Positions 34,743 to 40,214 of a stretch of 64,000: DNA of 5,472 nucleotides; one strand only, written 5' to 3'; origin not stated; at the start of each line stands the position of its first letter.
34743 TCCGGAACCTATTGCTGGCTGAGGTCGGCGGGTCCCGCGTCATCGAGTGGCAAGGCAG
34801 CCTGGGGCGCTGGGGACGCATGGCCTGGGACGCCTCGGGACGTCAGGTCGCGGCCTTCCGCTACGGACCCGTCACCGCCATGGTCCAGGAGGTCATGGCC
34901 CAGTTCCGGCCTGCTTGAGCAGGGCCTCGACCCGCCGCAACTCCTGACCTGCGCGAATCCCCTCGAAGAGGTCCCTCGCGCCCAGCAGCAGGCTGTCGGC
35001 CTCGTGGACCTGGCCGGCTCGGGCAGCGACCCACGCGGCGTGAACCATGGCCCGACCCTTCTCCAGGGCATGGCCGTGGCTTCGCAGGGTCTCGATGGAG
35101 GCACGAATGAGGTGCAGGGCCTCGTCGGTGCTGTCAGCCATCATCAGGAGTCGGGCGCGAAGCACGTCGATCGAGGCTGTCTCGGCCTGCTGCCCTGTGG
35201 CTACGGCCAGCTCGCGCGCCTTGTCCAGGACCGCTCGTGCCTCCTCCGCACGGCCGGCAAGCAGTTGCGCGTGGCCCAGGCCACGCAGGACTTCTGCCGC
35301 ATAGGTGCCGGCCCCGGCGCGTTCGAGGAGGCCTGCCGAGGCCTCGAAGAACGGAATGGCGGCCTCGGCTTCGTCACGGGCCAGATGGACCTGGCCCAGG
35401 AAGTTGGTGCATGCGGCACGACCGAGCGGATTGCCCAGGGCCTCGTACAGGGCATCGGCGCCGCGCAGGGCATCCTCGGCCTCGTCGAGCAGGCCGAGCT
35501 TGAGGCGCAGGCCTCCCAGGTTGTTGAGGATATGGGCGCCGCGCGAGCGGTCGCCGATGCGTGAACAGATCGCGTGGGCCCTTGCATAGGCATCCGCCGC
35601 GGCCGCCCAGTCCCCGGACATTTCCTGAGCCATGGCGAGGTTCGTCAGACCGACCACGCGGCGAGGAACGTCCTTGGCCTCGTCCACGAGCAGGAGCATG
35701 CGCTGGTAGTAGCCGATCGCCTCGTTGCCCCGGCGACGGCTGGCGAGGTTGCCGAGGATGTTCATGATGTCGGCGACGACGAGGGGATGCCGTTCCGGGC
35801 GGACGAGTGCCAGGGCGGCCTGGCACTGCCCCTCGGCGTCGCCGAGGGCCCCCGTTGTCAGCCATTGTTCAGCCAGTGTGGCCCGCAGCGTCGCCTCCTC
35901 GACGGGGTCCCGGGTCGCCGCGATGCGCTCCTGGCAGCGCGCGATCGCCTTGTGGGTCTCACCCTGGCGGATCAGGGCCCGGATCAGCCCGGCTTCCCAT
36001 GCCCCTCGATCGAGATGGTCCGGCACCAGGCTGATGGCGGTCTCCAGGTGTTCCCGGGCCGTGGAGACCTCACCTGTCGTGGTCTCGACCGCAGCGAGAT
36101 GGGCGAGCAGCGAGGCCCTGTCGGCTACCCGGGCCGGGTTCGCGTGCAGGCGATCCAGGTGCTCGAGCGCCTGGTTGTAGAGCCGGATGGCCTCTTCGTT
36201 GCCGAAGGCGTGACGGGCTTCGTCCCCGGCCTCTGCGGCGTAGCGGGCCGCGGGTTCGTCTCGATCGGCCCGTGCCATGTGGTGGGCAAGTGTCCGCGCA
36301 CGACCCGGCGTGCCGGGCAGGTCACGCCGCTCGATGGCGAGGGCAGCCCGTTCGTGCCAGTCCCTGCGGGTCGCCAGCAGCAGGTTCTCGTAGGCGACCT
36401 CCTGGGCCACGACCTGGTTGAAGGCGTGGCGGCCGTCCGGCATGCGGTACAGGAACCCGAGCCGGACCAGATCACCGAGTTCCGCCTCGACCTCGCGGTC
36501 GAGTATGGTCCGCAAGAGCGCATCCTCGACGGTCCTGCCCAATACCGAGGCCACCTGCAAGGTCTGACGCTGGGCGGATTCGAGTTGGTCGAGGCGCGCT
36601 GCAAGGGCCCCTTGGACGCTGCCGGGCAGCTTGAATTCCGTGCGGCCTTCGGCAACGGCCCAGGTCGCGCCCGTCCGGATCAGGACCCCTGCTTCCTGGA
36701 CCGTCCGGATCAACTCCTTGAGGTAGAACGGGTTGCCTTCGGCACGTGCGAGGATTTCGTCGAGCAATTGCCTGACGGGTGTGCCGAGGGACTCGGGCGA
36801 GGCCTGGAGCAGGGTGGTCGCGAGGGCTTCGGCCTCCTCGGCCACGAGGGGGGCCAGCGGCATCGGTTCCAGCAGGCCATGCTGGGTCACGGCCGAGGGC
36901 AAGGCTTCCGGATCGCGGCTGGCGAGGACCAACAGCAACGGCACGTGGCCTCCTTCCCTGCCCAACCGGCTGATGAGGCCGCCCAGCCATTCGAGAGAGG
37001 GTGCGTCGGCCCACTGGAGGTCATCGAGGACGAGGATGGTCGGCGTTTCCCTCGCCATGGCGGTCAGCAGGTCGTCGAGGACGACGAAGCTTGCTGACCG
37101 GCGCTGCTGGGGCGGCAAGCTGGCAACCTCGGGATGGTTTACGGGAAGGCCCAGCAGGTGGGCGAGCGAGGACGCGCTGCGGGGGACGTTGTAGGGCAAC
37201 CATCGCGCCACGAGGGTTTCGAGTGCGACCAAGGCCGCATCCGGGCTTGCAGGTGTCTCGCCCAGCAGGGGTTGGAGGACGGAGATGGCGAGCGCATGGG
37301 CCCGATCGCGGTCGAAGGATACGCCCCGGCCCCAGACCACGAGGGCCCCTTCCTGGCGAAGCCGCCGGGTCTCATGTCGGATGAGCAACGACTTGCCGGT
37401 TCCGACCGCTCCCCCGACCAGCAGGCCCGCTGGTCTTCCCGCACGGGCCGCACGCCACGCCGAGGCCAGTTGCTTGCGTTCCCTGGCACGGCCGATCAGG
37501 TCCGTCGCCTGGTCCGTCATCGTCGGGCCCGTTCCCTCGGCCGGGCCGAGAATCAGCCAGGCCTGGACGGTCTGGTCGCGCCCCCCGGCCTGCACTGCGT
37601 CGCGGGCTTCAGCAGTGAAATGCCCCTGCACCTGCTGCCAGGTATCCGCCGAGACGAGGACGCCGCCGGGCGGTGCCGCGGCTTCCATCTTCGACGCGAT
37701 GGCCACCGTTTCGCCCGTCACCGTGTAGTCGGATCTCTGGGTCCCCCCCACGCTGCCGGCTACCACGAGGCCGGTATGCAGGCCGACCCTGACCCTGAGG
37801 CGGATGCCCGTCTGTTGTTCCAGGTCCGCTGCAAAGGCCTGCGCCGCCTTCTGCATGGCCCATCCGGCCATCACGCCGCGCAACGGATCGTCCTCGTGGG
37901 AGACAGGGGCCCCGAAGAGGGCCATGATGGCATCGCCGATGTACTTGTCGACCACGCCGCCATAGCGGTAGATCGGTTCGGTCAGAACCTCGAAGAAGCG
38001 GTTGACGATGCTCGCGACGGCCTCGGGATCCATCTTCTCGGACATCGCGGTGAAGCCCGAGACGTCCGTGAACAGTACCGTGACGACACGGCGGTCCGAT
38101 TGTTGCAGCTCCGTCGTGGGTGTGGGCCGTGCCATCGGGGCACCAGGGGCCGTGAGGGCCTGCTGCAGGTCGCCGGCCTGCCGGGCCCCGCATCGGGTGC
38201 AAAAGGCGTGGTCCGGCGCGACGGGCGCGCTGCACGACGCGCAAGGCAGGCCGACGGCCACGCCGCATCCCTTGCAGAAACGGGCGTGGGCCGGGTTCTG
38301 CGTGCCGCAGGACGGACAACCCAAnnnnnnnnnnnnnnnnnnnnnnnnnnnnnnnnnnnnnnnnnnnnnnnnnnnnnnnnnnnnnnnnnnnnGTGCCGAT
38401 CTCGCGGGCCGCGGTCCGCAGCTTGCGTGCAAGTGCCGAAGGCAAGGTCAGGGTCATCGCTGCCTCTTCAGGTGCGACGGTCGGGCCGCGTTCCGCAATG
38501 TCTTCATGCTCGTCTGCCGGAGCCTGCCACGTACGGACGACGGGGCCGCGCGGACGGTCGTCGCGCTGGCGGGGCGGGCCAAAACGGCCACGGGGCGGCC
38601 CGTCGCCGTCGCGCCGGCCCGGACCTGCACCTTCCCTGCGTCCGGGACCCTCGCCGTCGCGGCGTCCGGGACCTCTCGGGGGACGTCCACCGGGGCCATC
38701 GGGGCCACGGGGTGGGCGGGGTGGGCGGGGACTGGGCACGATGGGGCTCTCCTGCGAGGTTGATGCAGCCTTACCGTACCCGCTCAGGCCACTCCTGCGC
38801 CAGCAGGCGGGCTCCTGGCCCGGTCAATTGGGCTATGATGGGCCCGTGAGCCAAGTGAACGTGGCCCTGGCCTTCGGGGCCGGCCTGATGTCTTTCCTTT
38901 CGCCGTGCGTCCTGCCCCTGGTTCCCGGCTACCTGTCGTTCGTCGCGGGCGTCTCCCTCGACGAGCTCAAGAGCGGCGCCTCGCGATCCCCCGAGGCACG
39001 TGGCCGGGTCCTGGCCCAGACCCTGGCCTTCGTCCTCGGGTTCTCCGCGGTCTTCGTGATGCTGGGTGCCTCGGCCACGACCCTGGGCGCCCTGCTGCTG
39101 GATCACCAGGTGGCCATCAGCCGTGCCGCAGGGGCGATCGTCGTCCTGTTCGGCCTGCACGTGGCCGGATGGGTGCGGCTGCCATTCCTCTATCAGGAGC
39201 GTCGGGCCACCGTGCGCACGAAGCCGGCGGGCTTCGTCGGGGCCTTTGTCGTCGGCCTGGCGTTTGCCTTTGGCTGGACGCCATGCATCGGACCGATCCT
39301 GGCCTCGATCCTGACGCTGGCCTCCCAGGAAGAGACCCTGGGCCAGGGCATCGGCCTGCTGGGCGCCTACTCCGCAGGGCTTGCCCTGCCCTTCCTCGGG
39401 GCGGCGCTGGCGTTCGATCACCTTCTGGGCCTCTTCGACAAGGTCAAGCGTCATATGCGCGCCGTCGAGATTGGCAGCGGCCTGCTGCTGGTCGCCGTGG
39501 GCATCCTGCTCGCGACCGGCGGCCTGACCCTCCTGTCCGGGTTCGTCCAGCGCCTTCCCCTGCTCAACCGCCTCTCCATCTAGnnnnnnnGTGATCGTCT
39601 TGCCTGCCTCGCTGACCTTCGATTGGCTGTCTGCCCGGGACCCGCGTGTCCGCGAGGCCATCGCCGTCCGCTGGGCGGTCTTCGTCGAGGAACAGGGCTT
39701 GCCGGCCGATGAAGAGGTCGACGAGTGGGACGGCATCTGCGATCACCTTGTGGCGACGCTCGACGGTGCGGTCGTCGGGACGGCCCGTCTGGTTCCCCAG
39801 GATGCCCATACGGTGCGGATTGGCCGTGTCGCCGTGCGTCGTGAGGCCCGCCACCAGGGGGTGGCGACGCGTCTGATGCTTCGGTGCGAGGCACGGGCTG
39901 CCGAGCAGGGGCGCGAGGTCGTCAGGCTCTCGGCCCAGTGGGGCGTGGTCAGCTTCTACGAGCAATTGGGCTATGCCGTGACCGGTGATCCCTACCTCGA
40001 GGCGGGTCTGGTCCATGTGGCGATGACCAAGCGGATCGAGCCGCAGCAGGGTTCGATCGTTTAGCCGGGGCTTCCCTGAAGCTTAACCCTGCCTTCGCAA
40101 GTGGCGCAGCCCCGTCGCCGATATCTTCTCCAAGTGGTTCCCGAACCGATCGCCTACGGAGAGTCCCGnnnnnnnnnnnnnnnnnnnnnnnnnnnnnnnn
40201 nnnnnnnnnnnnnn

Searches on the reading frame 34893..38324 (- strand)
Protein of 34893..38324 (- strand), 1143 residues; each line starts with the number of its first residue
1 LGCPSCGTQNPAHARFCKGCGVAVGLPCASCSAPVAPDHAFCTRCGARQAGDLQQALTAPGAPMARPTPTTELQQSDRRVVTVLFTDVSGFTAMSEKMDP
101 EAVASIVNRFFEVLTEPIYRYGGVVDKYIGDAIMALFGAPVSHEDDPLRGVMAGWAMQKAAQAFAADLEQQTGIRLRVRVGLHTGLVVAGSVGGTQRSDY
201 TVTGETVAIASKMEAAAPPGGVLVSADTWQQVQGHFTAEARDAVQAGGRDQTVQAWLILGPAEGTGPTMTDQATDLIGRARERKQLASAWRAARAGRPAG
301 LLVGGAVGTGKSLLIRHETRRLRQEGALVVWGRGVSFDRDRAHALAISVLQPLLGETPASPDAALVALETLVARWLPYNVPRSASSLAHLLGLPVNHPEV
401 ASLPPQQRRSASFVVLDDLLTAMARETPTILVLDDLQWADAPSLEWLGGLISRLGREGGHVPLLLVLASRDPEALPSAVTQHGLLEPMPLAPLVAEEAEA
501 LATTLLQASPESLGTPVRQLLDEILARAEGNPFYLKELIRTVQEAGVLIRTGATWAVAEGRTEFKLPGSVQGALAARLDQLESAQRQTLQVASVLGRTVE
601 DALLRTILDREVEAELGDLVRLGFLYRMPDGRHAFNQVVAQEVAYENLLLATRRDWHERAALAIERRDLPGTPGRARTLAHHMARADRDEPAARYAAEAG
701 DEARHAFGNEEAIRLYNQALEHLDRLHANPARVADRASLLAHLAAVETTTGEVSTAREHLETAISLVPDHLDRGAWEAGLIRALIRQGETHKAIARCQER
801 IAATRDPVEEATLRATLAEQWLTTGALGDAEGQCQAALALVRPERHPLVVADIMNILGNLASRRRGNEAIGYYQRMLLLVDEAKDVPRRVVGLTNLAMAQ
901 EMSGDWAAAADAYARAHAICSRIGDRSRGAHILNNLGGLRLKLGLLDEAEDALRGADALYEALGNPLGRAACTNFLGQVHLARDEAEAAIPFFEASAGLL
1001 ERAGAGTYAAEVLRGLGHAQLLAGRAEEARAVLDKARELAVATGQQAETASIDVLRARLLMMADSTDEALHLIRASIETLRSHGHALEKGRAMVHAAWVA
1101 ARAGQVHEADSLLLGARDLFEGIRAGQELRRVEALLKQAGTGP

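Call 10: search_protein_families(library=pfam, proteins=[window:34893-38324:-], max_evalue=0.001)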
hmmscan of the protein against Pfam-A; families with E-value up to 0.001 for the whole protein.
window:34893-38324:- (1143 aa): 10 families
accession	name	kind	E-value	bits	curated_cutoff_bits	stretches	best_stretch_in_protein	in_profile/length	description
PF00211.25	Guanylate_cyc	-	7.2e-27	94.6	21.9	1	79-257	7-181/183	Adenylate and Guanylate cyclase catalytic domain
PF13191.12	AAA_16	-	4.1e-24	86.4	32.6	1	276-465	2-166/167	AAA ATPase domain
PF13424.12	TPR_12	-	8.3e-20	71.2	30.1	4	893-960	6-75/77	Tetratricopeptide repeat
PF12773.13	DZR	-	8e-10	39.2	27.3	1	3-46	1-45/45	Double zinc ribbon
PF00515.34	TPR_1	-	3e-09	36.7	27.8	0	892-919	3-30/34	Tetratricopeptide repeat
PF17874.7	TPR_MalT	-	8.2e-08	32.3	45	1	811-1109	4-299/336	MalT-like TPR region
PF07719.23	TPR_2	-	2.7e-07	30.6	27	0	893-920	4-31/34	Tetratricopeptide repeat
PF13240.11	Zn_Ribbon_1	-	2.1e-06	27.8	25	0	3-21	2-20/23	zinc-ribbon domain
PF13401.12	AAA_22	-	0.00013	22.7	27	0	301-466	8-121/130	AAA domain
PF24463.1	DUF7577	-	0.00097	19.1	28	1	3-21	5-23/27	Domain of unknown function (DUF7577)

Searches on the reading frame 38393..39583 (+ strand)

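Call 10: search_protein_families(library=pfam, proteins=[window:38393-39583:+], max_evalue=0.001)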
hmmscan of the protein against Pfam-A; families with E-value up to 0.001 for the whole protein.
window:38393-39583:+ (396 aa): 1 family
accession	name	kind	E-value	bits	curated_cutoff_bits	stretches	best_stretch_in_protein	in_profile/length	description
PF02683.22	DsbD_TM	-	1.5e-16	60.8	27.1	1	156-374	4-215/219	Cytochrome C biogenesis protein transmembrane domain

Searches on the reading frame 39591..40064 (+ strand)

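Call 10: search_protein_families(library=pfam, proteins=[window:39591-40064:+], max_evalue=0.001)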
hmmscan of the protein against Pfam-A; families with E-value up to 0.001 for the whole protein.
window:39591-40064:+ (157 aa): 5 families
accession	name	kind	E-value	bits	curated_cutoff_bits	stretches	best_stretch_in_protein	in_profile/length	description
PF13673.13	Acetyltransf_10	-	9.9e-17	61.6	23.6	1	48-148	29-127/128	Acetyltransferase (GNAT) domain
PF00583.31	Acetyltransf_1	-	1.5e-14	54.7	20.7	1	33-128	14-116/116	Acetyltransferase (GNAT) family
PF13508.13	Acetyltransf_7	-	9.4e-14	52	27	1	51-129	4-83/84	Acetyltransferase (GNAT) domain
PF13444.12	Acetyltransf_5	-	1.5e-08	35.6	22.4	1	27-112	2-88/102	Acetyltransferase (GNAT) domain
PF13527.13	Acetyltransf_9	-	2.8e-08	34.3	25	1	20-130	10-126/127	Acetyltransferase (GNAT) domain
